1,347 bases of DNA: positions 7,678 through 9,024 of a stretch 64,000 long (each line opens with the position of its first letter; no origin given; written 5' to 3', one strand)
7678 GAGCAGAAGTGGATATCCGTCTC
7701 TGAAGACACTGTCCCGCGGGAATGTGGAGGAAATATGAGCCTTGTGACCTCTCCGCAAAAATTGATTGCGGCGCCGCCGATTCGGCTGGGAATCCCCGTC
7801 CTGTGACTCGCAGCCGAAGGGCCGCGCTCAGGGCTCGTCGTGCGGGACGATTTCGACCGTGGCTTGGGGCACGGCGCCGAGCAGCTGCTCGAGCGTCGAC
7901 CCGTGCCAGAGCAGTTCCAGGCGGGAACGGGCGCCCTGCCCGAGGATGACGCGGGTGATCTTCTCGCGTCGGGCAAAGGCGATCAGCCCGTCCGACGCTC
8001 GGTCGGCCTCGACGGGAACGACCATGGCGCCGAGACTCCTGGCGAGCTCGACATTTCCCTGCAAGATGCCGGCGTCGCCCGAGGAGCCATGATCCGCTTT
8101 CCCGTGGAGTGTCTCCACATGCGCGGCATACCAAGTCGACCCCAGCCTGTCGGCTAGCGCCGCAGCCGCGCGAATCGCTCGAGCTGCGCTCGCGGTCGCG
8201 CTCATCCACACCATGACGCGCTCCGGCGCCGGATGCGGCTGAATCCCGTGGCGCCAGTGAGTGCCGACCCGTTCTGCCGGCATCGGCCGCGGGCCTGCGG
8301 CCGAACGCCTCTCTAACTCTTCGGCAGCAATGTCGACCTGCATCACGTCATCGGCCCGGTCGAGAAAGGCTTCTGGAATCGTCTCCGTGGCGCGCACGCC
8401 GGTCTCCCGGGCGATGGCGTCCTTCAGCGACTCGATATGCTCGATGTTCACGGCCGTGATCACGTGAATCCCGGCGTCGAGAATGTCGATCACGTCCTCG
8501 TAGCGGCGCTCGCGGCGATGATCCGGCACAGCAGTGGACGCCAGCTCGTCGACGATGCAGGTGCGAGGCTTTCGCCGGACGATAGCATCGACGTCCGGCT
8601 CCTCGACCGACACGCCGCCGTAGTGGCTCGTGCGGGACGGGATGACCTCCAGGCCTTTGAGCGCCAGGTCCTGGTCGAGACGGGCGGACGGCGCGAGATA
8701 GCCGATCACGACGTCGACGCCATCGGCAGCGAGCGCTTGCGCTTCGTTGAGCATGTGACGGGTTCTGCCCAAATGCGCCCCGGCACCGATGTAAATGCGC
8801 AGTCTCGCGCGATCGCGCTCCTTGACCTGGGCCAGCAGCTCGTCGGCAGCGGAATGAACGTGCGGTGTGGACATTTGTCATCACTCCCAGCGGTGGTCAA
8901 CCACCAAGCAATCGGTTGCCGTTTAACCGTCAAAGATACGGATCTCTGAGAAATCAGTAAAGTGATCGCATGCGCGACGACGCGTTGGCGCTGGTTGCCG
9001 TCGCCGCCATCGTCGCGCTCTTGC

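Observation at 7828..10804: KdpD split into two divergently transcribed genes; the N-terminal half has a Walker-A Lys-to-Arg change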

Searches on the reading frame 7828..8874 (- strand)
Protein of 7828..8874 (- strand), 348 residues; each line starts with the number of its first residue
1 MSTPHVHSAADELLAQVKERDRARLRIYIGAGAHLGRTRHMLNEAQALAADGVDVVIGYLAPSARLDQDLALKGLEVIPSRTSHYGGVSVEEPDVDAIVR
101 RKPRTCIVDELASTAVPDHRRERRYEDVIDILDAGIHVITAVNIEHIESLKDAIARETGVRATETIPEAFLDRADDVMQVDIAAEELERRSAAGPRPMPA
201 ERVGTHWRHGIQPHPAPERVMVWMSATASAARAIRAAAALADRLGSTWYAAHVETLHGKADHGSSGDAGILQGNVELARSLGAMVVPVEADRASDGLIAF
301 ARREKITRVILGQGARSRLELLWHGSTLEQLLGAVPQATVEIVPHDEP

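Call 8: search_protein_families(library=pfam, proteins=[window:7828-8874:-], max_evalue=0.01)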
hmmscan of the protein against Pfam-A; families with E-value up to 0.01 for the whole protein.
window:7828-8874:- (348 aa): 2 families
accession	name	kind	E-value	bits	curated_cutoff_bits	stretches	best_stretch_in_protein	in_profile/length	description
PF02702.23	KdpD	-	1.3e-57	195.1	26.1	1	22-194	2-174/210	Osmosensitive K+ channel His kinase sensor domain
PF00582.32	Usp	-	0.0015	19.5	24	1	218-336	3-134/141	Universal stress protein family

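Call 9: search_solved_structures(query=window:7828-8874:-, show_alignments=3, max_evalue=0.01)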
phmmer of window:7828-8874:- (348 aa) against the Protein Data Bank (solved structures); distinct sequences matched with E-value up to 0.01: 2.
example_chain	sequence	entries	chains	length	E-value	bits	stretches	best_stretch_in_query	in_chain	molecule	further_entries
2r8r_A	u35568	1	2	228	3.7e-33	118.3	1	22-200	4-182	Sensor protein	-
7ji4_A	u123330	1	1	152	0.0015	20.9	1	220-344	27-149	KdpD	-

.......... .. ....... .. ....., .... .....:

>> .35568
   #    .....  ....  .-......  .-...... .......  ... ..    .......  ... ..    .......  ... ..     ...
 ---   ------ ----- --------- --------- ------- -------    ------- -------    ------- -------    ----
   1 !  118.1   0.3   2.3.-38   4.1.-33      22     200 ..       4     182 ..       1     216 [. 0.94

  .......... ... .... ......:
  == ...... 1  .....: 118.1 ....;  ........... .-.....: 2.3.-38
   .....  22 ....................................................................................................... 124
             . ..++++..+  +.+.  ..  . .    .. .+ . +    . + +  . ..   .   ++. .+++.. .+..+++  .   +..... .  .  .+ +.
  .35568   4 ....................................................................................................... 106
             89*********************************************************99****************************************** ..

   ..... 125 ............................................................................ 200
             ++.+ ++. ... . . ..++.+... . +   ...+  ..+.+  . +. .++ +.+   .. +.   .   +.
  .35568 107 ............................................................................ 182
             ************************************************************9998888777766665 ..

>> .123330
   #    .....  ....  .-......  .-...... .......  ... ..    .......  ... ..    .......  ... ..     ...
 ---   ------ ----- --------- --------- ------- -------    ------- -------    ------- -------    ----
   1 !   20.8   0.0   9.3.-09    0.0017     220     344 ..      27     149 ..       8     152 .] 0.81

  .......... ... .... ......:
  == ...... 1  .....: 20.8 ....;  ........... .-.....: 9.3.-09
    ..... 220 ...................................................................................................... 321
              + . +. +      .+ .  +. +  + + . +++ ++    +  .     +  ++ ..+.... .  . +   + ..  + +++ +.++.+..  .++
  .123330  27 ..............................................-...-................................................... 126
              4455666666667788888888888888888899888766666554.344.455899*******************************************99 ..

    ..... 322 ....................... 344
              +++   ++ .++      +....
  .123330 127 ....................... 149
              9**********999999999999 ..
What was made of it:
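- On KdpD N-terminal domain family (Pfam PF02702): E = 3.7e-33 to 2r8r (call 9).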

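Call 11: find_homologous_proteins(query=window:7828-8874:-, max_evalue=1e-20)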
Query window:7828-8874:- (348 aa): 1036 proteins with E <= 1e-20 among 8000 candidates; the best 120 are listed.
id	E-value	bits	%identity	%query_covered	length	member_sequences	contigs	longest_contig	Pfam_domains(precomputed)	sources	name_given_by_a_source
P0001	1.3e-220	749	100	100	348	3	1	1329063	PF02702.24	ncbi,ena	-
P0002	2.7e-161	554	76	100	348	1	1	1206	PF02702.24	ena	-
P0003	1.3e-107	378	53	96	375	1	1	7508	PF02702.24,PF00582.33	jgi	jgi:two-component system sensor histidine kinase KdpD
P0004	2.5e-107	377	52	99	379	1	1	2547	PF02702.24,PF00582.33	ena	-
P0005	2.5e-107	377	52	99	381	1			PF02702.24,PF00582.33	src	-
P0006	1.2e-106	375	52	99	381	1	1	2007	PF02702.24,PF00582.33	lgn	-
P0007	1.8e-106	374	52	99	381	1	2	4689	PF02702.24,PF00582.33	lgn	-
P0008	3.5e-106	373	52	99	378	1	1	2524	PF02702.24,PF00582.33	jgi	jgi:two-component system sensor histidine kinase KdpD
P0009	3.9e-106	373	52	99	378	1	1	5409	PF02702.24,PF00582.33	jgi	jgi:two-component system sensor histidine kinase KdpD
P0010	4.0e-106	373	52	98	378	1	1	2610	PF02702.24,PF00582.33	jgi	jgi:two-component system sensor histidine kinase KdpD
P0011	7.6e-106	372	52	99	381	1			PF02702.24,PF00582.33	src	-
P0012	1.0e-105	372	52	99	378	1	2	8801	PF02702.24,PF00582.33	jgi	jgi:two-component system sensor histidine kinase KdpD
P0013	1.5e-105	371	52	99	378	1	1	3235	PF02702.24,PF00582.33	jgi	jgi:two-component system sensor histidine kinase KdpD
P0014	1.9e-105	371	52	99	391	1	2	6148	PF02702.24,PF00582.33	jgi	jgi:two-component system sensor histidine kinase KdpD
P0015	1.9e-105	371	51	100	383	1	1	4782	PF02702.24,PF00582.33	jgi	jgi:two-component system sensor histidine kinase KdpD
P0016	4.2e-105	370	52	99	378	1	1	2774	PF02702.24,PF00582.33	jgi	jgi:two-component system sensor histidine kinase KdpD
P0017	4.4e-105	370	51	100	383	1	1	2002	PF02702.24,PF00582.33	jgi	jgi:two-component system sensor histidine kinase KdpD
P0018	4.5e-105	370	51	99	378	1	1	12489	PF02702.24,PF00582.33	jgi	jgi:two-component system sensor histidine kinase KdpD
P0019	5.3e-105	369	51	99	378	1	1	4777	PF02702.24,PF00582.33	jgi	jgi:two-component system sensor histidine kinase KdpD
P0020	5.6e-105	369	53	96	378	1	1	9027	PF02702.24,PF00582.33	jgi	jgi:two-component system sensor histidine kinase KdpD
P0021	5.7e-105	369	53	96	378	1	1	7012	PF02702.24,PF00582.33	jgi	jgi:two-component system sensor histidine kinase KdpD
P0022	6.0e-105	369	51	99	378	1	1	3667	PF02702.24,PF00582.33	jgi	jgi:two-component system sensor histidine kinase KdpD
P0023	1.2e-104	368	52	99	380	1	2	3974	PF02702.24,PF00582.33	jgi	jgi:two-component system sensor histidine kinase KdpD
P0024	1.7e-104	368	52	97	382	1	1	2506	PF02702.24,PF00582.33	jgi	jgi:two-component system, OmpR family, sensor histidine kinase KdpD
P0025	2.1e-104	367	52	100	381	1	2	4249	PF02702.24,PF00582.33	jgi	jgi:two-component system sensor histidine kinase KdpD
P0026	2.4e-104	367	52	99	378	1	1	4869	PF02702.24,PF00582.33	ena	-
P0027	2.5e-104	367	51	97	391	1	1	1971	PF02702.24,PF00582.33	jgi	jgi:two-component system sensor histidine kinase KdpD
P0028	3.3e-104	367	52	97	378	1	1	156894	PF02702.24,PF00582.33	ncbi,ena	-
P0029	3.3e-104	367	51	99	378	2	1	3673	PF02702.24,PF00582.33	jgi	-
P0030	3.5e-104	367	52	99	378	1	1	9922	PF02702.24,PF00582.33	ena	-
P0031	3.5e-104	367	51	99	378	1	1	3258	PF02702.24,PF00582.33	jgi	jgi:two-component system sensor histidine kinase KdpD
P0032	3.7e-104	366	52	97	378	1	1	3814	PF02702.24,PF00582.33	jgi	jgi:two-component system, OmpR family, sensor histidine kinase KdpD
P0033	3.9e-104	366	51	99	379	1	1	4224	PF02702.24,PF00582.33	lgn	-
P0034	7.1e-104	366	51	97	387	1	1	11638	PF02702.24,PF00582.33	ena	-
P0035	7.4e-104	366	52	97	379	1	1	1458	PF02702.24,PF00582.33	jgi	jgi:two-component system sensor histidine kinase KdpD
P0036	7.6e-104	365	51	99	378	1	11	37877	PF02702.24,PF00582.33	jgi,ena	-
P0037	8.2e-104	365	51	99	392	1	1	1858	PF02702.24,PF00582.33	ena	-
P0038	8.5e-104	365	51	99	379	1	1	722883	PF02702.24,PF00582.33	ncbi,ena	-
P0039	8.9e-104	365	51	99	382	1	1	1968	PF02702.24,PF00582.33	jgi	-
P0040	9.4e-104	365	52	99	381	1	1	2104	PF02702.24,PF00582.33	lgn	-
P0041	1.0e-103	365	51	99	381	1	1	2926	PF02702.24,PF00582.33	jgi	jgi:two-component system, OmpR family, sensor histidine kinase KdpD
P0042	1.1e-103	365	51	99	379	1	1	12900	PF02702.24,PF00582.33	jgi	jgi:two-component system, OmpR family, sensor histidine kinase KdpD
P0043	1.3e-103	365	52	96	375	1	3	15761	PF02702.24,PF00582.33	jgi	jgi:two-component system, OmpR family, sensor histidine kinase KdpD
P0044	1.5e-103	365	51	99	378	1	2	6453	PF02702.24,PF00582.33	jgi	jgi:two-component system, OmpR family, sensor histidine kinase KdpD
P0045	1.6e-103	364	52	100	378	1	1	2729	PF02702.24,PF00582.33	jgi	jgi:two-component system sensor histidine kinase KdpD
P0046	1.9e-103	364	52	97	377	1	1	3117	PF02702.24,PF00582.33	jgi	jgi:two-component system, OmpR family, sensor histidine kinase KdpD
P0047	2.2e-103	364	52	97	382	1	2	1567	PF02702.24,PF00582.33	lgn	-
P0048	2.2e-103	364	52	97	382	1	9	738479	PF02702.24,PF00582.33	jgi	jgi:two-component system sensor histidine kinase KdpD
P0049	2.5e-103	364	51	99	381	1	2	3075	PF02702.24,PF00582.33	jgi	jgi:two-component system sensor histidine kinase KdpD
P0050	2.5e-103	364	52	96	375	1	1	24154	PF02702.24,PF00582.33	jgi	jgi:two-component system sensor histidine kinase KdpD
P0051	2.6e-103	364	52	96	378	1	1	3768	PF02702.24,PF00582.33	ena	-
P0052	2.7e-103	364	51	99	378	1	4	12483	PF02702.24,PF00582.33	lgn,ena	-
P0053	2.7e-103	364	52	99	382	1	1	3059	PF02702.24,PF00582.33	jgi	jgi:two-component system sensor histidine kinase KdpD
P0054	3.1e-103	363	51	97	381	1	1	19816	PF02702.24,PF00582.33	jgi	jgi:two-component system, OmpR family, sensor histidine kinase KdpD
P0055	3.3e-103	363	51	99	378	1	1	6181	PF02702.24,PF00582.33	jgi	-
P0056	3.3e-103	363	51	99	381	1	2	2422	PF02702.24,PF00582.33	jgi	jgi:two-component system sensor histidine kinase KdpD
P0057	3.9e-103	363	52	99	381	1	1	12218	PF02702.24,PF00582.33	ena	-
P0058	4.0e-103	363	51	99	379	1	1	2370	PF02702.24,PF00582.33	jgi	jgi:two-component system sensor histidine kinase KdpD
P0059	4.6e-103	363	51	96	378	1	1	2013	PF02702.24,PF00582.33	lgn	-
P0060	5.0e-103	363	51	97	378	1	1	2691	PF02702.24,PF00582.33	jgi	jgi:two-component system sensor histidine kinase KdpD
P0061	5.1e-103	363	52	97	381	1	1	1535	PF02702.24,PF00582.33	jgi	jgi:two-component system sensor histidine kinase KdpD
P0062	5.5e-103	363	51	99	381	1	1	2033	PF02702.24,PF00582.33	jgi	jgi:two-component system sensor histidine kinase KdpD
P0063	5.7e-103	363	52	96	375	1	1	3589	PF02702.24,PF00582.33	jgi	jgi:two-component system sensor histidine kinase KdpD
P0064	5.8e-103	363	51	97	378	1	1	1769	PF02702.24,PF00582.33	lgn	-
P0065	6.1e-103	363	51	99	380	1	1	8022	PF02702.24,PF00582.33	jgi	jgi:two-component system sensor histidine kinase KdpD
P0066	6.2e-103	362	51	99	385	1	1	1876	PF02702.24,PF00582.33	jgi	jgi:two-component system, OmpR family, sensor histidine kinase KdpD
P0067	6.7e-103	362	51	99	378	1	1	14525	PF02702.24,PF00582.33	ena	-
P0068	7.4e-103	362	51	99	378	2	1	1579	PF02702.24,PF00582.33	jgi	jgi:two-component system sensor histidine kinase KdpD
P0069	7.4e-103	362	51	99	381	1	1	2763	PF02702.24,PF00582.33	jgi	jgi:two-component system sensor histidine kinase KdpD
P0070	7.5e-103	362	51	97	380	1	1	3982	PF02702.24,PF00582.33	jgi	jgi:two-component system sensor histidine kinase KdpD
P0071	7.7e-103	362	51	99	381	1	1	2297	PF02702.24,PF00582.33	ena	-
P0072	7.9e-103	362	51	100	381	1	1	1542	PF02702.24,PF00582.33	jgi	jgi:two-component system sensor histidine kinase KdpD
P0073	8.0e-103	362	52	97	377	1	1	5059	PF02702.24,PF00582.33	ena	-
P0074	8.2e-103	362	51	100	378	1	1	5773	PF02702.24,PF00582.33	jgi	-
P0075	8.4e-103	362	50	100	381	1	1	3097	PF02702.24,PF00582.33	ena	-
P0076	8.8e-103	362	51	99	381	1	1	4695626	PF02702.24,PF00582.33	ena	-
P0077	8.9e-103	362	51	97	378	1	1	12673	PF02702.24,PF00582.33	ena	-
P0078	9.6e-103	362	51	99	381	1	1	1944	PF02702.24,PF00582.33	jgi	jgi:two-component system sensor histidine kinase KdpD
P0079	1.0e-102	362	50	97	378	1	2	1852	PF02702.24,PF00582.33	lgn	-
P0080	1.1e-102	362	52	97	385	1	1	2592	PF02702.24,PF00582.33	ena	-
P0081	1.1e-102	362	52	97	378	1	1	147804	PF02702.24,PF00582.33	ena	-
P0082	1.2e-102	362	51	99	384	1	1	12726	PF02702.24,PF00582.33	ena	-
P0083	1.2e-102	362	51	99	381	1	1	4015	PF02702.24,PF00582.33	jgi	jgi:two-component system sensor histidine kinase KdpD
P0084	1.2e-102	362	51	99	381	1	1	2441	PF02702.24,PF00582.33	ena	-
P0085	1.3e-102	361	51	99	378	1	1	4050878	PF02702.24,PF00582.33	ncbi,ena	-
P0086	1.3e-102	361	52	97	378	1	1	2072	PF02702.24,PF00582.33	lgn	-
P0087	1.4e-102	361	51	99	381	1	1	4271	PF02702.24,PF00582.33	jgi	jgi:two-component system sensor histidine kinase KdpD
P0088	1.4e-102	361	52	97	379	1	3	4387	PF02702.24,PF00582.33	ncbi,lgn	-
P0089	1.4e-102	361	51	100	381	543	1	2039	PF02702.24,PF00582.33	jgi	jgi:two-component system, OmpR family, sensor histidine kinase KdpD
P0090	1.5e-102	361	52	97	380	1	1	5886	PF02702.24,PF00582.33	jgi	jgi:two-component system sensor histidine kinase KdpD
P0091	1.5e-102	361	51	97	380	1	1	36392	PF02702.24,PF00582.33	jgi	jgi:two-component system sensor histidine kinase KdpD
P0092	1.5e-102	361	52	97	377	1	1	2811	PF02702.24,PF00582.33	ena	-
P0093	1.5e-102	361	52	97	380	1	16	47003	PF02702.24,PF00582.33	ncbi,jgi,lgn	jgi:two-component system sensor histidine kinase KdpD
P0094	1.6e-102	361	51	96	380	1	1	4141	PF02702.24,PF00582.33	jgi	jgi:two-component system sensor histidine kinase KdpD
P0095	1.6e-102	361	52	97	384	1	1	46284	PF02702.24,PF00582.33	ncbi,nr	ncbi:MAG TPA: universal stress protein [Vicinamibacterales bacterium]|nr:universal stress protein [V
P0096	1.8e-102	361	52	97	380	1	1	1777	PF02702.24,PF00582.33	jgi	jgi:two-component system sensor histidine kinase KdpD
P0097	1.8e-102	361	50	99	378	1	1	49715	PF02702.24,PF00582.33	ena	-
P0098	1.8e-102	361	52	97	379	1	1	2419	PF02702.24,PF00582.33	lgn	-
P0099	1.8e-102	361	52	97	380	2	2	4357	PF02702.24,PF00582.33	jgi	jgi:two-component system, OmpR family, sensor histidine kinase KdpD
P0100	1.8e-102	361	52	97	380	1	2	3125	PF02702.24,PF00582.33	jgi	jgi:two-component system sensor histidine kinase KdpD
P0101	1.8e-102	361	51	99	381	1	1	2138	PF02702.24,PF00582.33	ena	-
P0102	1.9e-102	361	51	97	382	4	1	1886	PF02702.24,PF00582.33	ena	-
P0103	2.0e-102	361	51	98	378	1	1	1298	PF02702.24,PF00582.33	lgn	-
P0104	2.1e-102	361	51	100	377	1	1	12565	PF02702.24,PF00582.33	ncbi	-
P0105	2.2e-102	361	51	97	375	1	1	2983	PF02702.24,PF00582.33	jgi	jgi:two-component system sensor histidine kinase KdpD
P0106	2.3e-102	361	52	97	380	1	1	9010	PF02702.24,PF00582.33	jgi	jgi:two-component system sensor histidine kinase KdpD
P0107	2.3e-102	361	51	97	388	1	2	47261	PF02702.24,PF00582.33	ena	-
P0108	2.4e-102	361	51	99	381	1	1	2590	PF02702.24,PF00582.33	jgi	jgi:two-component system sensor histidine kinase KdpD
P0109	2.4e-102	361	51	99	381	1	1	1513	PF02702.24,PF00582.33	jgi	jgi:two-component system sensor histidine kinase KdpD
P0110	2.5e-102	360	51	98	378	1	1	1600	PF02702.24,PF00582.33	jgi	jgi:two-component system sensor histidine kinase KdpD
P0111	2.7e-102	360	51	99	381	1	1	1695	PF02702.24,PF00582.33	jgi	jgi:two-component system sensor histidine kinase KdpD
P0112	2.7e-102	360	50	99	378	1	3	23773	PF02702.24,PF00582.33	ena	-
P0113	2.9e-102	360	50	99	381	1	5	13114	PF02702.24,PF00582.33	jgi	jgi:two-component system, OmpR family, sensor histidine kinase KdpD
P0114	3.0e-102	360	52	97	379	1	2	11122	PF02702.24,PF00582.33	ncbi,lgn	-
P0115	3.1e-102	360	51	96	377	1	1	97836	PF02702.24,PF00582.33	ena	-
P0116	3.2e-102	360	50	97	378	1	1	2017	PF02702.24,PF00582.33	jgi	jgi:two-component system sensor histidine kinase KdpD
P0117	3.2e-102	360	50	99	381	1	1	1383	PF02702.24,PF00582.33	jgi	jgi:two-component system, OmpR family, sensor histidine kinase KdpD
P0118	3.3e-102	360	51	99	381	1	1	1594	PF02702.24,PF00582.33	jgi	-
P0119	3.4e-102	360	51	99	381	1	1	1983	PF02702.24,PF00582.33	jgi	jgi:two-component system sensor histidine kinase KdpD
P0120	3.5e-102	360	50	99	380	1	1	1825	PF02702.24,PF00582.33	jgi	jgi:two-component system sensor histidine kinase KdpD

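Call 13: find_encoding_contigs(protein=P0001, flank=10000, max_places=3)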
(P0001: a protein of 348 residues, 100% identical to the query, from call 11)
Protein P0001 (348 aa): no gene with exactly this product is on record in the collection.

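Call 14: find_encoding_contigs(protein=P0002, flank=5000, max_places=3)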
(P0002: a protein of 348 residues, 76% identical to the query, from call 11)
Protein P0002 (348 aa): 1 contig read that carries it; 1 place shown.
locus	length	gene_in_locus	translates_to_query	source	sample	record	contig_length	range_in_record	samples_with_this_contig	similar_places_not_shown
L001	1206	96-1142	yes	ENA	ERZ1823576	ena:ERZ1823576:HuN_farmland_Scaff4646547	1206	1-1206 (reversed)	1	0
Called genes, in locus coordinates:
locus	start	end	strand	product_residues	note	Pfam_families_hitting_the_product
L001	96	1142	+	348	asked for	PF02702:KdpD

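Call 16: find_encoding_contigs(protein=P0038, flank=10000, max_places=2)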
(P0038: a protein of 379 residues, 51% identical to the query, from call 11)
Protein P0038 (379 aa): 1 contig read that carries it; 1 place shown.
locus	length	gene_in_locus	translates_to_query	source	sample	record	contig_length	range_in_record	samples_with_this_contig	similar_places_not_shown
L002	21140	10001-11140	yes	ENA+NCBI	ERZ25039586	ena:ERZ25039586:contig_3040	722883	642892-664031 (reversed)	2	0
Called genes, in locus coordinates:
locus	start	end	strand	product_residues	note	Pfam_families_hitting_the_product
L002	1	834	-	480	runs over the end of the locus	PF01368:DHH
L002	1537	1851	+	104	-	PF00512:HisKA (weak)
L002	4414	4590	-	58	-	-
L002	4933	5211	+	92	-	-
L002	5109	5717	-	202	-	-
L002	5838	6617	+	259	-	PF03814:KdpA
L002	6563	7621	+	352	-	PF03814:KdpA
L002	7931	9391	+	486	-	PF00122:E1-E2_ATPase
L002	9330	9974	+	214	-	PF00702:Hydrolase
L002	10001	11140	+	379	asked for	PF02702:KdpD, PF00582:Usp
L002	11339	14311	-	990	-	PF13620:CarboxypepD_reg, PF07715:Plug (weak), PF25183:OMP_b-brl_4, PF00593:TonB_dep_Rec_b-barrel, PF25183:OMP_b-brl_4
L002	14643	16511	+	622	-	PF02705:K_trans, PF22776:K_trans_C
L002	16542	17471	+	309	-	PF00092:VWA, PF05762:VWA_CoxE (faint), PF13519:VWA_2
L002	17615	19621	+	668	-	PF00270:DEAD (faint), PF04851:ResIII, PF17757:UvrB_inter, PF27431:UvrB_3rd, PF00271:Helicase_C, PF12344:UvrB, PF02151:UVR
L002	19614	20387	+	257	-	PF02405:MlaE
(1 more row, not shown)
